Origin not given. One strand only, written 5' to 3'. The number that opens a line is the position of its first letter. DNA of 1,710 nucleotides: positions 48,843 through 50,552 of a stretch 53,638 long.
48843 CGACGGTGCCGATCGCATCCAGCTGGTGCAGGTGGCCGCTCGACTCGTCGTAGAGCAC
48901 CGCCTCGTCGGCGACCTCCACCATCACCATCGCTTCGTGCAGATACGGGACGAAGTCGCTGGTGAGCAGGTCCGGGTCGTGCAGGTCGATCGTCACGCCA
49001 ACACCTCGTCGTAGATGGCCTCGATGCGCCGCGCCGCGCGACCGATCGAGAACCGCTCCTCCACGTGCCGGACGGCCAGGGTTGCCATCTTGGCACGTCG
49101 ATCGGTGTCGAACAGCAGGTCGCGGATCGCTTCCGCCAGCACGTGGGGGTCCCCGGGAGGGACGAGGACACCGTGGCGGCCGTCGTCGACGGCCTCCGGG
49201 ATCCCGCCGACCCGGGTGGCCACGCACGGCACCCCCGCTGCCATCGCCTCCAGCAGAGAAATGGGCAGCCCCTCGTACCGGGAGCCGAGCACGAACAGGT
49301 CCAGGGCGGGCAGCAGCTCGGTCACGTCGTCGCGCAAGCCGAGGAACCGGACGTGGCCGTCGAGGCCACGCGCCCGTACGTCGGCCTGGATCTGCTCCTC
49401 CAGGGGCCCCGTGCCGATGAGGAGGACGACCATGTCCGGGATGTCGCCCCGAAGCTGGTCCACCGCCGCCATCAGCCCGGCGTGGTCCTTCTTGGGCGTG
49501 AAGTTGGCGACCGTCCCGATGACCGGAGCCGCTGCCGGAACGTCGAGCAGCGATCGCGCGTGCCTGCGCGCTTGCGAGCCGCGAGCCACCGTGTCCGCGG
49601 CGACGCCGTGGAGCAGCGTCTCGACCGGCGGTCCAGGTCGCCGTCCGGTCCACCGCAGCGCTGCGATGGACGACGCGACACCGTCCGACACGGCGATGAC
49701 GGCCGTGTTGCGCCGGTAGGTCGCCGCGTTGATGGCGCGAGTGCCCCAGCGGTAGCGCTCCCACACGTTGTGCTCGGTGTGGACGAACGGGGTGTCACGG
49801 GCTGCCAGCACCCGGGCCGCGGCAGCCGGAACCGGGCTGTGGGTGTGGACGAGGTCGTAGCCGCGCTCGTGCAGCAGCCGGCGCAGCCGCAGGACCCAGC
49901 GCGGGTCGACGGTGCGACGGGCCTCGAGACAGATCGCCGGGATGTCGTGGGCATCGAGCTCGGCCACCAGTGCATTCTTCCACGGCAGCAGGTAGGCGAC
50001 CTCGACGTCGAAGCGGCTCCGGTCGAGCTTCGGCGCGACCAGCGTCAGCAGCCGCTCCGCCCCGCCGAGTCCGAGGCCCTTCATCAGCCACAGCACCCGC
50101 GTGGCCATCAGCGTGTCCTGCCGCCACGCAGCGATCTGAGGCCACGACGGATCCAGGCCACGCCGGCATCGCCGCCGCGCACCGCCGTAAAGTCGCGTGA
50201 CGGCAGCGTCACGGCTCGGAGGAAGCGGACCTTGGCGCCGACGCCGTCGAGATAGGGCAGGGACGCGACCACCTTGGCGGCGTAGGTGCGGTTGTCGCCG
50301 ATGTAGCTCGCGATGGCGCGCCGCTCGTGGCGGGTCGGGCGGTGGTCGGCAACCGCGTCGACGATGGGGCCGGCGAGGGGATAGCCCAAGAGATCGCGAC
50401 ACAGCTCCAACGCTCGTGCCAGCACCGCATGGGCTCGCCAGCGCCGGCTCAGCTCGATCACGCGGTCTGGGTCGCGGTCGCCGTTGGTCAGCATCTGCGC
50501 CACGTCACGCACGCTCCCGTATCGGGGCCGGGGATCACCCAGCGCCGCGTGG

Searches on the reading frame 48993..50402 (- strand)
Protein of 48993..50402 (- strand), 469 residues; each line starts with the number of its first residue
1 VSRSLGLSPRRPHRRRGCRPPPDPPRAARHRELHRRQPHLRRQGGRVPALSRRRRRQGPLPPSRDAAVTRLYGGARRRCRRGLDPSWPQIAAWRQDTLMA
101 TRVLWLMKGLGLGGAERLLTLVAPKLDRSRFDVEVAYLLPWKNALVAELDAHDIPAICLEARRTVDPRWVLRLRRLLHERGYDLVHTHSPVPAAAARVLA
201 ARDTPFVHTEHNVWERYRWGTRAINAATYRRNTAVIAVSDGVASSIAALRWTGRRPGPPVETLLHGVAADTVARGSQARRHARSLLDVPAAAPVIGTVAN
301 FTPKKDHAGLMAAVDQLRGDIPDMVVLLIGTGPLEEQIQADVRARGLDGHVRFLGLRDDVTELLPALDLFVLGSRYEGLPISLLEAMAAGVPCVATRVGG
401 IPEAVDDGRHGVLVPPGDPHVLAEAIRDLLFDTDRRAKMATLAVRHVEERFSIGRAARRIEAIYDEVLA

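Call 58: search_protein_families(library=pfam, proteins=[window:48993-50402:-], max_evalue=0.001)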
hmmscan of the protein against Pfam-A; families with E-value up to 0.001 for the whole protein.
window:48993-50402:- (469 aa): 6 families
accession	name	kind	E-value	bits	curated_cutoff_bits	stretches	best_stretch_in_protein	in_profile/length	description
PF00534.26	Glycos_transf_1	-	5.8e-37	127.3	26.4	1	292-440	15-166/172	Glycosyl transferases group 1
PF13692.12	Glyco_trans_1_4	-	6.7e-37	127.3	27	1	293-430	2-140/142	Glycosyl transferases group 1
PF13439.12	Glyco_transf_4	-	9.4e-20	71.7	28.5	1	113-248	2-150/170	Glycosyltransferase Family 4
PF13579.12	Glyco_trans_4_4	-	9.8e-14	52.4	29.7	1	113-250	1-146/158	Glycosyl transferase 4-like domain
PF13524.12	Glyco_trans_1_2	-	6.4e-07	29.9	25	1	377-461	61-143/144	Glycosyl transferase-like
PF20706.3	GT4-conflict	-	3.9e-06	26.6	26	1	351-459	263-384/385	Family 4 Glycosyltransferase in conflict systems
